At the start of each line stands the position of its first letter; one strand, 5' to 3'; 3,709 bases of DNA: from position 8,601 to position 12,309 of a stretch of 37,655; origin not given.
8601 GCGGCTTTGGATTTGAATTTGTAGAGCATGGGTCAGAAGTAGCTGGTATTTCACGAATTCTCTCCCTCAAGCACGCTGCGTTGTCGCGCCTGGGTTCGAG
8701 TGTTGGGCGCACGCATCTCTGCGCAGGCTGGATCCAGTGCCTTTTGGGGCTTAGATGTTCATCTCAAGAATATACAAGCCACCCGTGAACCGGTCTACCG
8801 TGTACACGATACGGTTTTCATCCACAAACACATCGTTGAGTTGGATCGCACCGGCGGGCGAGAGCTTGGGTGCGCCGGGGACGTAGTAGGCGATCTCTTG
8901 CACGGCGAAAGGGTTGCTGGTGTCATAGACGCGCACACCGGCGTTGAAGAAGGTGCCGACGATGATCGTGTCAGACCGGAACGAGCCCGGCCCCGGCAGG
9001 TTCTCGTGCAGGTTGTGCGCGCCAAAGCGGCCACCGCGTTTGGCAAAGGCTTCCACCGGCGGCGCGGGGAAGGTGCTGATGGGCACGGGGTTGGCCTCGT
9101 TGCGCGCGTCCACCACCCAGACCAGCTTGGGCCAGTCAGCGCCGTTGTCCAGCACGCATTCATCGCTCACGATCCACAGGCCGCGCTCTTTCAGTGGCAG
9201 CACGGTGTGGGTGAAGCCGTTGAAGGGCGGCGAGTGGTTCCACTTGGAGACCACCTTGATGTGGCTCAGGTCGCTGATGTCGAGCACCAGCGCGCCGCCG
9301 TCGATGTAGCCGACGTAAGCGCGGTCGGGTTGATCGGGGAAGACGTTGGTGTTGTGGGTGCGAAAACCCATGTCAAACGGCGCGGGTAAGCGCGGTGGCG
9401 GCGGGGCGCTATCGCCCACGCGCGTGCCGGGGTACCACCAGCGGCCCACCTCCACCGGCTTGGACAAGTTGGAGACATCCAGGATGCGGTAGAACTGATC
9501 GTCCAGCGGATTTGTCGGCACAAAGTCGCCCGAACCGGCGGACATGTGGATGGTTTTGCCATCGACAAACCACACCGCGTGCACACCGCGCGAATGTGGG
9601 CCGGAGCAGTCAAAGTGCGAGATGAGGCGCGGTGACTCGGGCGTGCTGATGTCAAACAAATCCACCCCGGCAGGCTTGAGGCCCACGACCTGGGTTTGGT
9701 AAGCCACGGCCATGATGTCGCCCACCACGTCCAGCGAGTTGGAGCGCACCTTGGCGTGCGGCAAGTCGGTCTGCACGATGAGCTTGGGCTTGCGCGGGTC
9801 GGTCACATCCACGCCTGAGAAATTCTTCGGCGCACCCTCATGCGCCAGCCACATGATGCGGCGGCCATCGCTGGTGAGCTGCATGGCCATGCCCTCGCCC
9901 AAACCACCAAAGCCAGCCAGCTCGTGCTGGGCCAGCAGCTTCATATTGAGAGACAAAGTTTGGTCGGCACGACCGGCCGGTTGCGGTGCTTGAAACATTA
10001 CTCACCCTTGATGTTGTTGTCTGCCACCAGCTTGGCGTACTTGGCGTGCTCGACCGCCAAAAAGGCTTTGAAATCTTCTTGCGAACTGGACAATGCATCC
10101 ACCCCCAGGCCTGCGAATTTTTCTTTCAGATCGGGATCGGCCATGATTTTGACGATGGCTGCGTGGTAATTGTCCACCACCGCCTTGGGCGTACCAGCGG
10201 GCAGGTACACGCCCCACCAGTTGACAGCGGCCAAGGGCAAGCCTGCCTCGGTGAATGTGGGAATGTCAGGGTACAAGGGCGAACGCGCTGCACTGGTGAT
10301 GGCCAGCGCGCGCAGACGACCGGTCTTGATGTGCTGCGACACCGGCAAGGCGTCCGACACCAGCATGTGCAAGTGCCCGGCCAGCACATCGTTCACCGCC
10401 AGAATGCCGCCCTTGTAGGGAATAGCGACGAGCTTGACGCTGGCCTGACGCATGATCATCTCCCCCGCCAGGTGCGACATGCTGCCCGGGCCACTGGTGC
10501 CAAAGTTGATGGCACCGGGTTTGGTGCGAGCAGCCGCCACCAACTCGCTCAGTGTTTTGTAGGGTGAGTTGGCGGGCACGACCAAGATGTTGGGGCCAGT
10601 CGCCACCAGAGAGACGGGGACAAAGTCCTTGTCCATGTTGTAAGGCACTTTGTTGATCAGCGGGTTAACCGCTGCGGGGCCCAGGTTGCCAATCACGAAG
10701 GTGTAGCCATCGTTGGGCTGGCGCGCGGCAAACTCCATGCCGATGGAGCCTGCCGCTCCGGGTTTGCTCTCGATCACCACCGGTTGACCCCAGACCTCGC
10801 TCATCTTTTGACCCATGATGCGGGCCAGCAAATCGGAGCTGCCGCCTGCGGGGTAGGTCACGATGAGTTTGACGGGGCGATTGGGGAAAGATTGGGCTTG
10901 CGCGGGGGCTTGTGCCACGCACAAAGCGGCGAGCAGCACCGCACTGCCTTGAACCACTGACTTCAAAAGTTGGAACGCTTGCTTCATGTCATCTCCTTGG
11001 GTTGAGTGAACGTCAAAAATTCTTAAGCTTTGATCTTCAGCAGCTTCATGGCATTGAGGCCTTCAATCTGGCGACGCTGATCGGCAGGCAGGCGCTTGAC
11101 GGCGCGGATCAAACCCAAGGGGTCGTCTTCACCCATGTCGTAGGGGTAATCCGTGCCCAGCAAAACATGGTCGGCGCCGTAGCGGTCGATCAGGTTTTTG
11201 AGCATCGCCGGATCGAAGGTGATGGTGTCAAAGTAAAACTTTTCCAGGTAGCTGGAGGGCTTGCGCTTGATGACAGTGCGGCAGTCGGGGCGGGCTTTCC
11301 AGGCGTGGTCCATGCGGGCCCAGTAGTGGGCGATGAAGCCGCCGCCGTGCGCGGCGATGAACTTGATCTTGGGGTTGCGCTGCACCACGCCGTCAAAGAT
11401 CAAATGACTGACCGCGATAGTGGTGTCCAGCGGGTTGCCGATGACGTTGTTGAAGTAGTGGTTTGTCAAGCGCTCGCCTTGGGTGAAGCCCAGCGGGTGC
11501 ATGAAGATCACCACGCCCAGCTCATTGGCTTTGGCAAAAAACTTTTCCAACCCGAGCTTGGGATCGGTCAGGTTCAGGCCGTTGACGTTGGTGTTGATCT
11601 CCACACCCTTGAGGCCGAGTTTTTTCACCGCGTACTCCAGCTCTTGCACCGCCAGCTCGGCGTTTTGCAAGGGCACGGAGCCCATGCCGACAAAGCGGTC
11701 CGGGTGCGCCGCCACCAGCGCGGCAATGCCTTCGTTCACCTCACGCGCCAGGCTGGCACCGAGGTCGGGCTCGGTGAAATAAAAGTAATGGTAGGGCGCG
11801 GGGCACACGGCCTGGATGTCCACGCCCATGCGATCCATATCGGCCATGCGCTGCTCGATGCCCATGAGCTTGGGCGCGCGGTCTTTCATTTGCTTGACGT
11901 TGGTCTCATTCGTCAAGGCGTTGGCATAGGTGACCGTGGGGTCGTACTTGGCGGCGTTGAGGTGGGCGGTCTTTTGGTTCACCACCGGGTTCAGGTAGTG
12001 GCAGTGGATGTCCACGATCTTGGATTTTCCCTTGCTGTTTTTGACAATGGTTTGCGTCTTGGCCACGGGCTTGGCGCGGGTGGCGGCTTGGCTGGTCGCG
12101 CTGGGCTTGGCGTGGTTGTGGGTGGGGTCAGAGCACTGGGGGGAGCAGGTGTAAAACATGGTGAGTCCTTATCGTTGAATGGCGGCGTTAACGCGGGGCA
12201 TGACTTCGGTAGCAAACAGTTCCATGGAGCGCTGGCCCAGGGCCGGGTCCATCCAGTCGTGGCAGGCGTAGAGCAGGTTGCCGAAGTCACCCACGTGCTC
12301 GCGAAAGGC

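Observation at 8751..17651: Nine-gene, tightly coupled catabolic operon of unknown substrate, bracketed by two beta-propellers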

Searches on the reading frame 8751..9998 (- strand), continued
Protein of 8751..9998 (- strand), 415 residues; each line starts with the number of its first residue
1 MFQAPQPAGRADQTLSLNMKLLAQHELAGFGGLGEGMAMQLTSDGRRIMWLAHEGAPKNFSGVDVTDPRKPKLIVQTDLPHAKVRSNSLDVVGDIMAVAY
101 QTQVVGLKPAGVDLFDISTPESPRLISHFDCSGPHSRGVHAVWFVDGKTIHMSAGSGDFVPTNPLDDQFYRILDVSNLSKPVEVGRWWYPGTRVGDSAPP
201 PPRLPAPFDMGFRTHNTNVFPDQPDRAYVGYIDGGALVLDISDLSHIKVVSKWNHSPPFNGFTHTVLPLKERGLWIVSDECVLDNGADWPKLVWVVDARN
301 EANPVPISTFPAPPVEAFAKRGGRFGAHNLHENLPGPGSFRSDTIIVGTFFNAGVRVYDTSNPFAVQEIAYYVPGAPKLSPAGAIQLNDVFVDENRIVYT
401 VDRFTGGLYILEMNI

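Call 78: find_encoding_contigs(protein=P0277, flank=10000, max_places=1)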
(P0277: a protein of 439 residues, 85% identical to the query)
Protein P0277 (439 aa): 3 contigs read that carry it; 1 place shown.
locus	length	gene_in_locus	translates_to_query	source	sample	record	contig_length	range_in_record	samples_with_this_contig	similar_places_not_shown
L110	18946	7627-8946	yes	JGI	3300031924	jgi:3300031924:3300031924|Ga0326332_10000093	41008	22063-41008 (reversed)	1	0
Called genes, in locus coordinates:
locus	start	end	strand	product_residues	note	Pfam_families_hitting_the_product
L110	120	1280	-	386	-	PF21157:DksA_N, PF01258:zf-dskA_traR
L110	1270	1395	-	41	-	-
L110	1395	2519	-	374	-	PF02492:cobW, PF07683:CobW_C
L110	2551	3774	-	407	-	PF17785:PUA_3, PF10672:Methyltrans_SAM, PF03602:Cons_hypoth95, PF13847:Methyltransf_31 (weak)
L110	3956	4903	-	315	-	PF02899:Phage_int_SAM_1, PF00589:Phage_integrase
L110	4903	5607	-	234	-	PF04340:DUF484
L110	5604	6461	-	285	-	PF01678:DAP_epimerase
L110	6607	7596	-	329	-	PF03401:TctC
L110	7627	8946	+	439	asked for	PF08309:LVIVD (faint)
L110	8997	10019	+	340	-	PF02492:cobW, PF07683:CobW_C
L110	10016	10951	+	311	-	PF02826:2-Hacid_dh_C, PF03446:NAD_binding_2, PF03807:F420_oxidored (weak), PF14833:NAD_binding_11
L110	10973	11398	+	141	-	PF03928:HbpS-like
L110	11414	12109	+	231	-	PF01557:FAA_hydrolase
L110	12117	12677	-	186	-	-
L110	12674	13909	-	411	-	PF01494:FAD_binding_3, PF22607:FAD_binding-like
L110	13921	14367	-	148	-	PF00903:Glyoxalase (weak)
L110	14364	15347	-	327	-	PF02826:2-Hacid_dh_C (weak), PF03446:NAD_binding_2, PF03807:F420_oxidored, PF14833:NAD_binding_11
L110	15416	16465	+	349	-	PF01408:GFO_IDH_MocA, PF22725:GFO_IDH_MocA_C3, PF02894:GFO_IDH_MocA_C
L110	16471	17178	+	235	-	PF00440:TetR_N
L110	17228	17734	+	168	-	PF01613:Flavin_Reduct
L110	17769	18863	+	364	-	PF00296:Bac_luciferase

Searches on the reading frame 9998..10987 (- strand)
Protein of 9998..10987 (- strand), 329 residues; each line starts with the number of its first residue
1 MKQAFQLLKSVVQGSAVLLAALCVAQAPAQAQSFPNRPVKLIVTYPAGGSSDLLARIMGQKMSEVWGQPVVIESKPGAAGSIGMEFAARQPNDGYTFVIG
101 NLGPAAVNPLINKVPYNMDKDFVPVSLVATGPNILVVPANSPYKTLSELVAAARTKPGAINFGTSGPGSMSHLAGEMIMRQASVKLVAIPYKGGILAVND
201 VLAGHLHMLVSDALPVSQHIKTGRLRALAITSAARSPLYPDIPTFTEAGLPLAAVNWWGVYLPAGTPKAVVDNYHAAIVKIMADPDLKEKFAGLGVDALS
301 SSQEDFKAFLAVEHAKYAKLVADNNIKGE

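Call 3: search_protein_families(library=pfam, proteins=[window:9998-10987:-])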
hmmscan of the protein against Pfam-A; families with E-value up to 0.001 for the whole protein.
window:9998-10987:- (329 aa): 1 family
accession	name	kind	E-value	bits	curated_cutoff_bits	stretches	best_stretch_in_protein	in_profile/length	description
PF03401.19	TctC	-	1e-58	199.5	27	1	55-324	2-272/274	Tripartite tricarboxylate transporter family receptor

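Call 4: search_protein_families(library=ncbifam, proteins=[window:9998-10987:-])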
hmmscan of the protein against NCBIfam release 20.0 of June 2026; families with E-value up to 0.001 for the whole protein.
window:9998-10987:- (329 aa): 0 families

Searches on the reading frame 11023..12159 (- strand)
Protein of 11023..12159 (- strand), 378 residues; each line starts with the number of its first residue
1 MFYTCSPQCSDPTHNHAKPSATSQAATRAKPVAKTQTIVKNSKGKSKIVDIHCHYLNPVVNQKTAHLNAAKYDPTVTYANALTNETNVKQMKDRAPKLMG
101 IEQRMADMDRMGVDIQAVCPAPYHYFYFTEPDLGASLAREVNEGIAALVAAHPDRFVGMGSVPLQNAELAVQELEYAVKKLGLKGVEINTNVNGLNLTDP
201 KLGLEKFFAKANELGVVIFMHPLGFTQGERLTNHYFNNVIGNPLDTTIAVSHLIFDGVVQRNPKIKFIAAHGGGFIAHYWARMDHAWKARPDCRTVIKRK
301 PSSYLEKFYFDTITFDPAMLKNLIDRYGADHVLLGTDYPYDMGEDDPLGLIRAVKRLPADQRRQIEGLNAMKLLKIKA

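Call 3: search_protein_families(library=pfam, proteins=[window:11023-12159:-])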
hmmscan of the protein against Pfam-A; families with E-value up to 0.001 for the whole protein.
window:11023-12159:- (378 aa): 1 family
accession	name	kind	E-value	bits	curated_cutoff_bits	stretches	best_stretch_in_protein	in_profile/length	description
PF04909.20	Amidohydro_2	-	1.8e-43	149.8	26.4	1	49-375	1-288/289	Amidohydrolase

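Call 4: search_protein_families(library=ncbifam, proteins=[window:11023-12159:-])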
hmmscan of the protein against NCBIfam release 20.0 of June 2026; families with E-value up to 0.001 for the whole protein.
window:11023-12159:- (378 aa): 0 families

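Call 20: search_solved_structures(query=window:11023-12159:-, max_evalue=0.001)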
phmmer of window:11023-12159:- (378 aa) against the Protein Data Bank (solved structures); distinct sequences matched with E-value up to 0.001: 46.
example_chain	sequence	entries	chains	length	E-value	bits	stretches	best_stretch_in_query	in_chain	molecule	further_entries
4igm_A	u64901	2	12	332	2.3e-54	187.8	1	102-375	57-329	2-amino-3-carboxymuconate-6-semialdehyde decarboxylase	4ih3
4ofc_A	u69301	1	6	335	2.3e-54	187.8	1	102-375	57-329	2-amino-3-carboxymuconate-6-semialdehyde decarboxylase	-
2wm1_A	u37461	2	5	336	2.3e-54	187.8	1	102-375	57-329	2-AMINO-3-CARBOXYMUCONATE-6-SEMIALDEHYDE DECARBOXYLASE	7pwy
4ign_A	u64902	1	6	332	2.4e-54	187.7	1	102-375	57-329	2-amino-3-carboxymuconate-6-semialdehyde decarboxylase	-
6mgt_A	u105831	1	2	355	1.5e-42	149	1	45-375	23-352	2-amino-3-carboxymuconate 6-semialdehyde decarboxylase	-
8yt2_A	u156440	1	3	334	6.2e-42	146.9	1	48-375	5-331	2-amino-3-carboxymuconate 6-semialdehyde decarboxylase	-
6mgs_A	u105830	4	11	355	8.5e-42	146.4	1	45-375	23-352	2-amino-3-carboxymuconate 6-semialdehyde decarboxylase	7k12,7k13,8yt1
2hbv_A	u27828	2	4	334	1.2e-41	146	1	48-375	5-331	2-amino-3-carboxymuconate 6-semialdehyde decarboxylase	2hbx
4ifk_B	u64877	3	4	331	1.2e-41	145.9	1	49-373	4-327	2-amino-3-carboxymuconate 6-semialdehyde decarboxylase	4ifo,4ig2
4era_A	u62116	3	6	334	7.9e-41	143.3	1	48-375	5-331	2-amino-3-carboxymuconate 6-semialdehyde decarboxylase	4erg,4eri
4ifk_A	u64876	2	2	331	1.5e-40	142.4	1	49-373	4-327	2-amino-3-carboxymuconate 6-semialdehyde decarboxylase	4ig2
4ifr_A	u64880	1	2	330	1.8e-40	142.1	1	49-373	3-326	2-amino-3-carboxymuconate 6-semialdehyde decarboxylase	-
4epk_A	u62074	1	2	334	2.4e-40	141.7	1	48-375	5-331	2-amino-3-carboxymuconate 6-semialdehyde decarboxylase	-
4icm_A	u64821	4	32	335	6.2e-25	91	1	102-376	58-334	5-carboxyvanillate decarboxylase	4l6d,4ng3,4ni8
4inf_A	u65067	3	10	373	5.3e-19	71.4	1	102-349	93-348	METAL-DEPENDENT HYDROLASE | 5-Carboxyvanillate Decarboxylase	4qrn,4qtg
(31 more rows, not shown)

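Call 57: search_solved_structures(query=window:11023-12159:-, max_evalue=1e-41, show_alignments=5)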
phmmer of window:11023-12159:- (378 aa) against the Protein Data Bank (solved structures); distinct sequences matched with E-value up to 1e-41: 7.
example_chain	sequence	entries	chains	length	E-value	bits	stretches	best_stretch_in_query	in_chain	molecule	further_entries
4igm_A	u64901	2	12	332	2.3e-54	187.8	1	102-375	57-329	2-amino-3-carboxymuconate-6-semialdehyde decarboxylase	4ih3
4ofc_A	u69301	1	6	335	2.3e-54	187.8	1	102-375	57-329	2-amino-3-carboxymuconate-6-semialdehyde decarboxylase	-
2wm1_A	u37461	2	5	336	2.3e-54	187.8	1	102-375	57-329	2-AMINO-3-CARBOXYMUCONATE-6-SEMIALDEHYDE DECARBOXYLASE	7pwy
4ign_A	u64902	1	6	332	2.4e-54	187.7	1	102-375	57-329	2-amino-3-carboxymuconate-6-semialdehyde decarboxylase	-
6mgt_A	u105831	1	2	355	1.5e-42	149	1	45-375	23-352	2-amino-3-carboxymuconate 6-semialdehyde decarboxylase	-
8yt2_A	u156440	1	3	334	6.2e-42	146.9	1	48-375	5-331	2-amino-3-carboxymuconate 6-semialdehyde decarboxylase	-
6mgs_A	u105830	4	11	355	8.5e-42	146.4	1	45-375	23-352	2-amino-3-carboxymuconate 6-semialdehyde decarboxylase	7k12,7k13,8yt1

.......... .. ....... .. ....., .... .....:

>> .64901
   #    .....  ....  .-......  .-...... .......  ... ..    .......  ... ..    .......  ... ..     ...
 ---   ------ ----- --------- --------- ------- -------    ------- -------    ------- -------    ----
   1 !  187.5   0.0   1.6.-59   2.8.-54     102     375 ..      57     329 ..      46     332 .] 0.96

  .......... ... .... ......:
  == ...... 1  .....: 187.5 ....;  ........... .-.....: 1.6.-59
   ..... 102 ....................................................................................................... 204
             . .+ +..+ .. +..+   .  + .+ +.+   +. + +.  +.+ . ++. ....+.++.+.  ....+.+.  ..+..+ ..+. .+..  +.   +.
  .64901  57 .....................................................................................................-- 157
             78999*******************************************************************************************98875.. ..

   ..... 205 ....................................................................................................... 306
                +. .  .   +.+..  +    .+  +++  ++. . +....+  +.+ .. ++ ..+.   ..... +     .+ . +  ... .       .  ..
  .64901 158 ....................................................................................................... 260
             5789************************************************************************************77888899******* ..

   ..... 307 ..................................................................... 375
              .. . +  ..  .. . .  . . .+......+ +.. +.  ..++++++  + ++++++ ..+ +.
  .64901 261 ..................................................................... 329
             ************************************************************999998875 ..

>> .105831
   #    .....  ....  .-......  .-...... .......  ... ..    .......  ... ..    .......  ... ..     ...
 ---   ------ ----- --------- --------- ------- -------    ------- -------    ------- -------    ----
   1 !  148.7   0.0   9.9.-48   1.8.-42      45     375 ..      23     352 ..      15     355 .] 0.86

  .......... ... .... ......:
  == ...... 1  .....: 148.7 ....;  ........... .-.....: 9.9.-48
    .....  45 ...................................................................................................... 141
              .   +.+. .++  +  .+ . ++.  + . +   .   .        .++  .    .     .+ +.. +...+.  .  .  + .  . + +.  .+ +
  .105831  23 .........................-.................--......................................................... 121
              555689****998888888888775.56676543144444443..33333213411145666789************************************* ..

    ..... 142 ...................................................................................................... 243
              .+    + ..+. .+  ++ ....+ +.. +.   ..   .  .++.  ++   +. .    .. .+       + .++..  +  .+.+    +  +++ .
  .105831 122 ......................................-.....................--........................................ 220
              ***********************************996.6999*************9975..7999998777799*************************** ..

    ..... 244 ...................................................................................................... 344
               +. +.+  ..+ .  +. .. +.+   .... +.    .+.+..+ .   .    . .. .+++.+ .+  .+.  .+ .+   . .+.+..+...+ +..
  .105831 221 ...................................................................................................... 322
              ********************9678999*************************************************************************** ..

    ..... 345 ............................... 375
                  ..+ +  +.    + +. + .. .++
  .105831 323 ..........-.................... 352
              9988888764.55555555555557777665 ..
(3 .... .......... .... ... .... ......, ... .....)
